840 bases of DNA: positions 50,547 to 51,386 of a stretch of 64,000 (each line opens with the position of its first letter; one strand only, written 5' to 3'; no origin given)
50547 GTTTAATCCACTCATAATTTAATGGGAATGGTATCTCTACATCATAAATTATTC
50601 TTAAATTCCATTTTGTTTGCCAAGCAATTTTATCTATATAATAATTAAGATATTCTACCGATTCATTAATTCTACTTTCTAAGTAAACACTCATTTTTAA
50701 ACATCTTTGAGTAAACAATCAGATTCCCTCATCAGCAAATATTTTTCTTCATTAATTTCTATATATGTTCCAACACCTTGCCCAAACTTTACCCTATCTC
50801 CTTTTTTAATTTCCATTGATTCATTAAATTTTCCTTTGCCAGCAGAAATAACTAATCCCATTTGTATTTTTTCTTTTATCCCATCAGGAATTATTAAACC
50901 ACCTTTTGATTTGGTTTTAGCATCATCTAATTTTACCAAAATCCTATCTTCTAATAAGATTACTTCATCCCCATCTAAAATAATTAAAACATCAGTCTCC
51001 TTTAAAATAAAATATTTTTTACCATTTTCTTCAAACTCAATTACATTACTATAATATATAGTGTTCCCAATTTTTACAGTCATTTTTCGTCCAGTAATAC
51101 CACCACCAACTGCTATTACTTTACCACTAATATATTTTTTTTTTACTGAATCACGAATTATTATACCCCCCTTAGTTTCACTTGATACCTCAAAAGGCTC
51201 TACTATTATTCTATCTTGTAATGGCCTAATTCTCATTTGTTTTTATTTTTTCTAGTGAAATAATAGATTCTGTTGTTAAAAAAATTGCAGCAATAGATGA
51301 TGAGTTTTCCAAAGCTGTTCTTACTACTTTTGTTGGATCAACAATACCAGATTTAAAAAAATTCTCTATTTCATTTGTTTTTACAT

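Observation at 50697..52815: Phage-encoded GroEL with a tandem-fused double GroES (Cpn20-like) instead of a single co-chaperonin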

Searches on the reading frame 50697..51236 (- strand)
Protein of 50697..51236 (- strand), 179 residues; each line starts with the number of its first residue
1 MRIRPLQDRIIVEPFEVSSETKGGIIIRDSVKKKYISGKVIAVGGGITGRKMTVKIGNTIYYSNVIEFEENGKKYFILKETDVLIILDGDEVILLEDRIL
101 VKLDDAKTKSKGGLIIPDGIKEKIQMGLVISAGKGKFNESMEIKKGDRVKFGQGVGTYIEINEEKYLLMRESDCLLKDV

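Call 3: search_protein_families(library=pfam, proteins=[window:50697-51236:-], max_evalue=0.1)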
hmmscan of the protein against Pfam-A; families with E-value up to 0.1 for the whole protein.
window:50697-51236:- (179 aa): 2 families
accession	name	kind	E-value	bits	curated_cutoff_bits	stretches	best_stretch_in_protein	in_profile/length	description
PF00166.26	Cpn10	-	2.1e-40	137.1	21.1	2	94-175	4-90/93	Chaperonin 10 Kd subunit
PF06949.16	DUF1292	-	0.094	14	24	0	57-96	3-43/75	Protein of unknown function (DUF1292)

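Call 4: search_protein_families(library=phrogs, proteins=[window:50697-51236:-], max_evalue=0.01)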
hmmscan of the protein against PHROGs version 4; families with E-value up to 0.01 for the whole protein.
window:50697-51236:- (179 aa): 2 families
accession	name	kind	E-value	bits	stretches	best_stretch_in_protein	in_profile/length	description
phrog_3188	-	other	2.6e-36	124.3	2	94-176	5-92/96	co-chaperonin GroES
phrog_13932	-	other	1.9e-12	48.4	1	88-176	107-197/200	co-chaperonin GroES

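Call 6: search_dna_similar(query=window:50697-51236:-, collection=phages, mode=protein, max_rows=40)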
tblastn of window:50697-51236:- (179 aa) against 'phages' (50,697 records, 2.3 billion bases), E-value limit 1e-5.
Records with a match: 19; places in all: 19; records where one place covers at least 80% of the query: 6.
Best place of each record, by identity: <60% 19.
By first word of the organism name: Bacteroides 6; Bacteriophage 5; Salmonella 3; Acinetobacter 2; Listeria 2; Staphylococcus 1.
By host as written in the record: - 7; Listeria monocytogenes 2; Homo sapiens 2; Bacteroides thetaiotaomicron VPI-5494 1; Bacteroides thetaiotaomicron VPI-5487 1; Bacteroides thetaiotaomicron VPI-5488 1; Bacteroides thetaiotaomicron VPI-5490 1; Bacteroides thetaiotaomicron VPI-5489 1; and 3 more.
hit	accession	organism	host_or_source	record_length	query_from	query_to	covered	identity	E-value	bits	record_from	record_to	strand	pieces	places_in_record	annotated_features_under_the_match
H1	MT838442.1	Bacteriophage sp.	human fecal samples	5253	1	175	92%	46.1%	4e-14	143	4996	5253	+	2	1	record has no annotation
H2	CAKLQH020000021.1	Acinetobacter phage MD-2021a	not known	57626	3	175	94%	37.1%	2e-10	124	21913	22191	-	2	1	groS: 10 kDa chaperonin (Protein Cpn10) (groES protein)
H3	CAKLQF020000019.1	Acinetobacter phage MD-2021a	not known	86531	3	175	94%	37.1%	2e-10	124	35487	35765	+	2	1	groS: 10 kDa chaperonin (Protein Cpn10) (groES protein)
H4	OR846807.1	Listeria phage LM 4-11-1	Listeria monocytogenes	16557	3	175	92%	35.6%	6e-9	118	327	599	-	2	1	record has no annotation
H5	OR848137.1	Listeria phage LM 4-14-1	Listeria monocytogenes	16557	3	175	92%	35.6%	6e-9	118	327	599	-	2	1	record has no annotation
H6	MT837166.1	Bacteriophage sp.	human fecal samples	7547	1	175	96%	31.9%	2e-7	108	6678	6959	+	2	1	record has no annotation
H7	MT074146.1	Bacteroides phage SJC03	Bacteroides thetaiotaomicron VPI-5494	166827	1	88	49%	37.4%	2e-10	64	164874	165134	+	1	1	hypothetical protein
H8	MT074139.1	Bacteroides phage DAC19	Bacteroides thetaiotaomicron VPI-5487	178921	1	88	49%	37.4%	2e-10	64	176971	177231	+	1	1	hypothetical protein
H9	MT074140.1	Bacteroides phage DAC20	Bacteroides thetaiotaomicron VPI-5488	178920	1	88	49%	37.4%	2e-10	64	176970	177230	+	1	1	hypothetical protein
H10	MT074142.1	Bacteroides phage DAC23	Bacteroides thetaiotaomicron VPI-5490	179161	1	88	49%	37.4%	2e-10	64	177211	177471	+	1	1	hypothetical protein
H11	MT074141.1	Bacteroides phage DAC22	Bacteroides thetaiotaomicron VPI-5489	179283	1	88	49%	37.4%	2e-10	64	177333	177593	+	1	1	hypothetical protein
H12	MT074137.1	Bacteroides phage DAC16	Bacteroides thetaiotaomicron VPI-5485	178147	1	88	49%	37.4%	3e-10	64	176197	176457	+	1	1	hypothetical protein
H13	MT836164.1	Bacteriophage sp.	human fecal samples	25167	1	88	49%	37.2%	3e-7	55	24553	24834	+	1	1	record has no annotation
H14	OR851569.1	Salmonella phage S.Kent 1-2-1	Salmonella enterica subsp. enterica ...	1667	1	89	50%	34.0%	2e-6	52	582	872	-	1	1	record has no annotation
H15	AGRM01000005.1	Salmonella enterica subsp. houtenae str. ATCC BAA-1581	Homo sapiens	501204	1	89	50%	34.0%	2e-6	52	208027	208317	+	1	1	chaperonin GroS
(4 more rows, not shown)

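Call 7: find_homologous_proteins(query=window:50697-51236:-, max_evalue=0.00001)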
Query window:50697-51236:- (179 aa): 42 proteins with E <= 0.00001 among 112 candidates.
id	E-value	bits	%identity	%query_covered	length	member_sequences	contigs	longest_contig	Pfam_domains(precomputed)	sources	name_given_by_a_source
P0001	2.1e-93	329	90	100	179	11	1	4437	PF00166.27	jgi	-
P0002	1.2e-83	297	80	100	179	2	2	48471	PF00166.27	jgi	jgi:chaperonin GroES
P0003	1.4e-14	72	47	45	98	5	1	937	PF00166.27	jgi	jgi:chaperonin GroES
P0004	1.4e-14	72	52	45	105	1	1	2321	PF00166.27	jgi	jgi:chaperonin GroES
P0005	2.5e-13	68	45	49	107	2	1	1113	PF00166.27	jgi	jgi:chaperonin GroES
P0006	4.5e-13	67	45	45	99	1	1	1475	PF00166.27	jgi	jgi:chaperonin GroES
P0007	5.9e-13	67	42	49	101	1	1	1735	PF00166.27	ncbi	-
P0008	6.3e-13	67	47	45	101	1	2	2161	PF00166.27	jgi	jgi:chaperonin GroES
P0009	6.6e-13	67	42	49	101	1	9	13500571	PF00166.27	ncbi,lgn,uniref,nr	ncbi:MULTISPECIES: co-chaperone GroES [Sorangium]|uniref:Co-chaperonin GroES n=1 Tax=Sorangium cellu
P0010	6.6e-13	67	43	48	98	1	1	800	PF00166.27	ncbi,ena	-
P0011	6.7e-13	67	43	48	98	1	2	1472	PF00166.27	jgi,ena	jgi:chaperonin GroES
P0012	6.9e-13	67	43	48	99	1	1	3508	PF00166.27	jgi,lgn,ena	-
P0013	7.0e-13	67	42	48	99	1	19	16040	PF00166.27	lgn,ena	-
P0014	8.5e-13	66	42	48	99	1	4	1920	PF00166.27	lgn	-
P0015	9.8e-13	66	46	49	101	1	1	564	PF00166.27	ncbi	-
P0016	9.9e-13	66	48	45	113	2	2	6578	PF00166.27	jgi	-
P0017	1.1e-12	66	41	49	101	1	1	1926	PF00166.27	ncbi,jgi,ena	jgi:chaperonin GroES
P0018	1.3e-12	66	43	48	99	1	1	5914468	PF00166.27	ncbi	ncbi:MAG: co-chaperone GroES [Minicystis sp.]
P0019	1.4e-12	66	46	48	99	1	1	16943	PF00166.27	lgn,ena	-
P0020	1.4e-12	66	48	45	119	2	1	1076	PF00166.27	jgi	jgi:chaperonin GroES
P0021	1.4e-12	66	48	45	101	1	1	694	PF00166.27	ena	-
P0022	2.4e-12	65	42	48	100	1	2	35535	PF00166.27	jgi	jgi:chaperonin GroES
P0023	2.6e-12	65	44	45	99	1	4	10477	PF00166.27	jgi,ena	jgi:chaperonin GroES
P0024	2.8e-12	65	49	45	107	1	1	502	PF00166.27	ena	-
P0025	2.8e-12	65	50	45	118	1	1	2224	PF00166.27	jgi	jgi:chaperonin GroES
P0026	3.4e-12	64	43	50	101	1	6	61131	PF00166.27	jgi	jgi:chaperonin GroES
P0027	7.4e-12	63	42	48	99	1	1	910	PF00166.27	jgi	jgi:chaperonin GroES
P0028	1.1e-11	63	43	46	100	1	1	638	PF00166.27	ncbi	-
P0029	1.4e-11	62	43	46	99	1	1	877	PF00166.27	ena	-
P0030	1.6e-11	62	47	45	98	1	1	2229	PF00166.27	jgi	jgi:chaperonin GroES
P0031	2.2e-11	62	49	43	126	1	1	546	PF00166.27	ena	-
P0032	5.3e-11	61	42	49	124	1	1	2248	PF00166.27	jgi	jgi:chaperonin GroES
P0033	5.4e-11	61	42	50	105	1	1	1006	PF00166.27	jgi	jgi:chaperonin GroES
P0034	1.2e-10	59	45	45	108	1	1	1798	PF00166.27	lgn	-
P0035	1.2e-10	59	41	49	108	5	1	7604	PF00166.27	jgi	jgi:chaperonin GroES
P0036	5.4e-10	57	41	50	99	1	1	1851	PF00166.27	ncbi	-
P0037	5.7e-10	57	41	48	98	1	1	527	PF00166.27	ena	-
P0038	8.7e-10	57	43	49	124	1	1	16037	PF00166.27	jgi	jgi:chaperonin GroES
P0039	1.2e-9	56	44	47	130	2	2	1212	PF00166.27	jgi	jgi:chaperonin GroES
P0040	1.2e-9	56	39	49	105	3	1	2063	PF00166.27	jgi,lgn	jgi:chaperonin GroES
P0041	3.6e-7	48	53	32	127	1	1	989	PF00166.27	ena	-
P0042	1.2e-6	46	65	26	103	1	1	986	PF00166.27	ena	-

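Call 8: find_encoding_contigs(protein=P0002, flank=10000, max_places=6)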
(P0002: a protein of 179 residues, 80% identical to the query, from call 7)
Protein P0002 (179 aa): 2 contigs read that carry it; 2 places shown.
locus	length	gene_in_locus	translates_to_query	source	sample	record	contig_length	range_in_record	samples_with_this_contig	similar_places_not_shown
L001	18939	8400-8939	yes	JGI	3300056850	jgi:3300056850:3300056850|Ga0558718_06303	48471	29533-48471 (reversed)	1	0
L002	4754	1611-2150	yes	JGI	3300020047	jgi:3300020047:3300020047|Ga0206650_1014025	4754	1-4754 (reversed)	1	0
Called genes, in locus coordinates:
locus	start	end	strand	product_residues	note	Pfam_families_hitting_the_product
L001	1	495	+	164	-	?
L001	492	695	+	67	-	-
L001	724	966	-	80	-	-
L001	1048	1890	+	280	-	-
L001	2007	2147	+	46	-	-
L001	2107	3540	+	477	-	PF18922:DUF5672, PF01075:Glyco_transf_9 (faint)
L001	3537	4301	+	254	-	PF04724:Glyco_transf_17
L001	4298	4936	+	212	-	PF13578:Methyltransf_24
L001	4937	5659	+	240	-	PF00535:Glycos_transf_2 (weak)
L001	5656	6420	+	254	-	-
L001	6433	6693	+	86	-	-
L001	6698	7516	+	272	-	-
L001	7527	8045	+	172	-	-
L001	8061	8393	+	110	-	-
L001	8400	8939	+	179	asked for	PF00166:Cpn10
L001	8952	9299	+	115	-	-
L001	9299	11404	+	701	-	-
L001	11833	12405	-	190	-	-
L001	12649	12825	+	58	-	-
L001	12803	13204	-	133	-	-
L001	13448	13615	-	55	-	-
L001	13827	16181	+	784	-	-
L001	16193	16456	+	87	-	-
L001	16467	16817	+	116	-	-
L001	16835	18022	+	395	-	-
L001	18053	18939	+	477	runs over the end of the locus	-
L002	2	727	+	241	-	?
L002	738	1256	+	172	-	-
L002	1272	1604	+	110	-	-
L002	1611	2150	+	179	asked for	PF00166:Cpn10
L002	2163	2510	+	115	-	-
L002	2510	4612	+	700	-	-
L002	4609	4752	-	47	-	?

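Call 9: find_encoding_contigs(protein=P0001, flank=10000, max_places=6)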
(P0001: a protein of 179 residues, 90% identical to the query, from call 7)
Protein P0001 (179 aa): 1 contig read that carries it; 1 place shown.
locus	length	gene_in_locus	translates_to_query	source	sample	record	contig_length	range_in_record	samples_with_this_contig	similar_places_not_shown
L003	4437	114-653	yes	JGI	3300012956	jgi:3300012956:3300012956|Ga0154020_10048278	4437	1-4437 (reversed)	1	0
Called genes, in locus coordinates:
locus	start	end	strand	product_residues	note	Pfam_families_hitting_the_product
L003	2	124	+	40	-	?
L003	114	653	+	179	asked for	PF00166:Cpn10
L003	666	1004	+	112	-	-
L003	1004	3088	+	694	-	-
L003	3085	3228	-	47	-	-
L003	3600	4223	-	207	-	-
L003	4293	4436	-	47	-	?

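Call 10: find_encoding_contigs(protein=window:50697-51236:-, flank=10000, max_places=6)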
Protein window:50697-51236:- (179 aa): no gene with exactly this product is on record in the collection.

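Call 21: search_solved_structures(query=window:50697-51236:-, max_evalue=0.001, show_alignments=0)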
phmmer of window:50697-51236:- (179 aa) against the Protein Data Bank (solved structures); distinct sequences matched with E-value up to 0.001: 17.
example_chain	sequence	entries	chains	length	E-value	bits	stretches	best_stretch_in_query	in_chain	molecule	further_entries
7ekq_R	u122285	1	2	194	3.7e-23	85.4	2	3-140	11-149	Cpn20 co-chaperonin subunit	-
7ekq_Q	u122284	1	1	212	7e-17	65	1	2-177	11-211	Chaperonin 23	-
8wuw_a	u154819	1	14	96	3.7e-14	56.1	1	95-175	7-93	Co-chaperonin GroES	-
8wux_a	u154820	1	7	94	4.1e-14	56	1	95-175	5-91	Co-chaperonin GroES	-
4v4o_O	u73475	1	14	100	7.2e-14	55.2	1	95-175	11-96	cpn10(GroES)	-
1wnr_A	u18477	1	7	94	1.1e-13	54.6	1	95-175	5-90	10 kDa chaperonin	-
3nx6_A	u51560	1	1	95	1.1e-12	51.3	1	1-87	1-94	10kDa chaperonin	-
1hx5_A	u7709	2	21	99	1.4e-12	51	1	94-175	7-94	10 KDA CHAPERONIN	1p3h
1lep_A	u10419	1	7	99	1.2e-11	47.9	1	94-175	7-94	CHAPERONIN-10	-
8wuc_a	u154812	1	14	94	4.8e-11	46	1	95-175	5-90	Co-chaperonin GroES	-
1aon_O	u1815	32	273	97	4.9e-10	42.7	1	95-175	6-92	GROEL/GROES COMPLEX | GROES | groES protein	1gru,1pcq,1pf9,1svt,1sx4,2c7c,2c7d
8bm0_W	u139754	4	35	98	1.2e-09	41.5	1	95-175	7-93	Co-chaperonin GroES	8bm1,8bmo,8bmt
8bkz_Y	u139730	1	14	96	1.4e-09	41.2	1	95-175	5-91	Co-chaperonin GroES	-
6mrc_V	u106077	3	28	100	8.9e-09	38.6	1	94-177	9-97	10 kDa heat shock protein, mitochondrial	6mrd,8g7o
13kk_F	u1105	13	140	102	9.4e-09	38.5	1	94-177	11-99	10 kDa heat shock protein, mitochondrial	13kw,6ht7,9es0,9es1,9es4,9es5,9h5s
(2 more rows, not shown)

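Call 30: search_protein_representatives(protein=window:50697-51236:-)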
Query: 179 residues. Proteins with E-value up to 0.001 (for the whole library): 7657; up to 1e-10: 336; up to 1e-30: 1. The best 150 are listed.
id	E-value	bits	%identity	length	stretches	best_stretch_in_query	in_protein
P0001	6.8e-94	328.7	90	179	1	1-179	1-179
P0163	2.1e-24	102.5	39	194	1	3-170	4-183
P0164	5.2e-21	91.5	37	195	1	1-175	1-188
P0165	2.5e-20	89.2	38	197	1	1-175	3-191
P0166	4.8e-20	88.3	31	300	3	9-174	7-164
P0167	5.9e-20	88.0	36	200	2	87-175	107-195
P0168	6.5e-20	87.9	46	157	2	105-175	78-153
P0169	7.3e-20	87.7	37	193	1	1-173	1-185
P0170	1.0e-19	87.2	38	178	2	12-144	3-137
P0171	1.6e-19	86.6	48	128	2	95-175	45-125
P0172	1.7e-19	86.5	47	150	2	95-175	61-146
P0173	5.0e-19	85.0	33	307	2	6-176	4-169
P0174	1.5e-18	83.5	37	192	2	95-177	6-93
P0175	1.6e-18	83.4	52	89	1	91-174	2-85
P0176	9.3e-18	80.9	37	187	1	5-174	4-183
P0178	2.4e-17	79.6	39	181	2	83-175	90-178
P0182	9.4e-17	77.6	35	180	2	96-175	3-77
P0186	1.8e-16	76.7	32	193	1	4-177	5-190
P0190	5.2e-16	75.2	35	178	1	7-176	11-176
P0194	1.5e-15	73.7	32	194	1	3-162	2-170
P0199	2.9e-15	72.8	33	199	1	2-175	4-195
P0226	6.8e-14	68.3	39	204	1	4-175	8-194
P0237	1.3e-13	67.4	37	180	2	96-176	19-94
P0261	5.0e-13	65.5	36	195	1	2-174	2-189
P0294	2.0e-12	63.5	35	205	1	2-175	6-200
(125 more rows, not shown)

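Call 31: list_cluster_members(proteins=[P0163, P0164, P0165, P0167, P0169, P0176, P0178, P0186, P0190, P0199])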
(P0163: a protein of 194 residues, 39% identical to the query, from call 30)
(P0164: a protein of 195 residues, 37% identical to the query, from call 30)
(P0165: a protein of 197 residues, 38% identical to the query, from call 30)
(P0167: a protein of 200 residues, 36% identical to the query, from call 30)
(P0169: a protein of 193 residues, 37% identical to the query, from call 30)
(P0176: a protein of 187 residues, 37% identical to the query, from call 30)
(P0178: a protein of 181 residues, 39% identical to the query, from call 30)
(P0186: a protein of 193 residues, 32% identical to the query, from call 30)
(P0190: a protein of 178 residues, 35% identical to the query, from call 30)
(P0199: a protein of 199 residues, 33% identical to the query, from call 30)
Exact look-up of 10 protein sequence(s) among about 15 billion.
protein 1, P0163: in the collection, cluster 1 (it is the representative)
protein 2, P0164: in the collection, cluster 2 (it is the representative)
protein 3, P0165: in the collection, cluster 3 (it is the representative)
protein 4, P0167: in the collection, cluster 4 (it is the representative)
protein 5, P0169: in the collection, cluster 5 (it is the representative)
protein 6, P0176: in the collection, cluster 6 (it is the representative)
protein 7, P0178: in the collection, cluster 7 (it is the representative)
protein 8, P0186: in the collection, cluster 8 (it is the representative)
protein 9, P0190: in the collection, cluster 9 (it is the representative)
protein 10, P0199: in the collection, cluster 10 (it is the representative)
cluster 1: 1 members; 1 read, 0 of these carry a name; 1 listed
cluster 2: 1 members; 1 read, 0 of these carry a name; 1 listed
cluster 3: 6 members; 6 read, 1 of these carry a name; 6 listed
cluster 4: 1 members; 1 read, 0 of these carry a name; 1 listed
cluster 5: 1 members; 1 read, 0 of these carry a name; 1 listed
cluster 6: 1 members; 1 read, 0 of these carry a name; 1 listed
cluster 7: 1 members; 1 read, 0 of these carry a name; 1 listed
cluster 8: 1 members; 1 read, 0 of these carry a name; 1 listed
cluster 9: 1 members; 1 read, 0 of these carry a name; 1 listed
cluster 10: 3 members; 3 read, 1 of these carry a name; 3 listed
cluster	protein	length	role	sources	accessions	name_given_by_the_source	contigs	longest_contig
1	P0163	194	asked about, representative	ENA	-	-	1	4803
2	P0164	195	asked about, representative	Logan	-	-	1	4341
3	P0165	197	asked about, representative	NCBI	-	-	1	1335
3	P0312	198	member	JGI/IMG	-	chaperonin GroES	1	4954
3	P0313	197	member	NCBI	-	-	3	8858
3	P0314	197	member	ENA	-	-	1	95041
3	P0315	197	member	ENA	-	-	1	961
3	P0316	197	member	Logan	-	-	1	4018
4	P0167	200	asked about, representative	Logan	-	-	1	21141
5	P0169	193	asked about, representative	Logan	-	-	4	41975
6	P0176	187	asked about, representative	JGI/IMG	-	-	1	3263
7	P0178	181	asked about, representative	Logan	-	-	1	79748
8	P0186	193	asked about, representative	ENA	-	-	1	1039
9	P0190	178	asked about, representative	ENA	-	-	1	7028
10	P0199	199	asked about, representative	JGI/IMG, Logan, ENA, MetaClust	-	\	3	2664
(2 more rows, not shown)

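Call 34: find_encoding_contigs(protein=P0178, flank=8000, max_places=2)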
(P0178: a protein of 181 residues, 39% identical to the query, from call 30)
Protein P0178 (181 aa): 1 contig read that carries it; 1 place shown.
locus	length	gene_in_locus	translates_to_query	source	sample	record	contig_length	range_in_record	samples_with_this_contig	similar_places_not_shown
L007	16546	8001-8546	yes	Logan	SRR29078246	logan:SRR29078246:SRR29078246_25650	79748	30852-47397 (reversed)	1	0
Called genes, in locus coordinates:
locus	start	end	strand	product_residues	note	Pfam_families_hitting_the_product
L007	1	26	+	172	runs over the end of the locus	-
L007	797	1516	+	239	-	-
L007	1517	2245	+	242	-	-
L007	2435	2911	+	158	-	-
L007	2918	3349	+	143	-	-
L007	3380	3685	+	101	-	-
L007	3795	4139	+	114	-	-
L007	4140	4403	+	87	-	-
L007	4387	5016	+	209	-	PF20186:DUF6549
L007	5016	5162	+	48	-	-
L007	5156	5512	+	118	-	-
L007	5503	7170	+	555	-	PF00176:SNF2-rel_dom, PF04851:ResIII (faint)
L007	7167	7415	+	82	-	-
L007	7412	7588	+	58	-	-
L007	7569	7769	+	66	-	-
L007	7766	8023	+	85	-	-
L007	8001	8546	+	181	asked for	PF00166:Cpn10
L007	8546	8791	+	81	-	-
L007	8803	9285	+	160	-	-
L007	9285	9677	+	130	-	PF08774:VRR_NUC (weak)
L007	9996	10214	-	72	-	-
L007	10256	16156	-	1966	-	-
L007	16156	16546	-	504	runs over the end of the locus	-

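Call 35: find_encoding_contigs(protein=P0169, flank=8000, max_places=2)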
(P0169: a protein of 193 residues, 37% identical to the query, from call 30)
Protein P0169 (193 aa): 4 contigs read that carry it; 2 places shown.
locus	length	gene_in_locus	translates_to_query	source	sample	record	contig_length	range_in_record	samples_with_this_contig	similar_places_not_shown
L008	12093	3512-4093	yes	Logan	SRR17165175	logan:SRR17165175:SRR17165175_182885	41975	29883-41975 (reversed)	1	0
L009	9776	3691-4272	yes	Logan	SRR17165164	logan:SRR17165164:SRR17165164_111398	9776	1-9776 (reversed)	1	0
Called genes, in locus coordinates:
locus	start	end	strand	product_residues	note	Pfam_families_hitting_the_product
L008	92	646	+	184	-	-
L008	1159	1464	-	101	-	-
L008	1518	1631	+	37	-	-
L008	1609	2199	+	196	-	PF03462:PCRF, PF00472:RF-1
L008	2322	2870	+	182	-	-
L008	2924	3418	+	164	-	PF02675:AdoMet_dc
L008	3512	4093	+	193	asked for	PF00166:Cpn10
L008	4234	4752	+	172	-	-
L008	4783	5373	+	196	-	-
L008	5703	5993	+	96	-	-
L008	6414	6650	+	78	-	-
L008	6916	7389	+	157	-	PF01981:PTH2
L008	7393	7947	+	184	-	PF01844:HNH, PF14279:HNH_5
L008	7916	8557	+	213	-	-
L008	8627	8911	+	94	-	-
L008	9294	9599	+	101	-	PF00076:RRM_1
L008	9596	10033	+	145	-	-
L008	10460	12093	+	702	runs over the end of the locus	PF05063:MT-A70 (weak), PF03161:LAGLIDADG_2, PF05063:MT-A70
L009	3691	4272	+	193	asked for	PF00166:Cpn10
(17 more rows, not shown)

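Call 42: find_related_loci(query=window:50697-51236:-, collection=viral_contigs, flank=10000)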
Query window:50697-51236:- (179 aa) in viral_contigs; peptide patterns used: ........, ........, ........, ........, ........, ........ (x = any residue, [..] = any of these).
18 stretches matched a pattern, but none encodes a relative of the query by tblastn (E <= 1e-3).
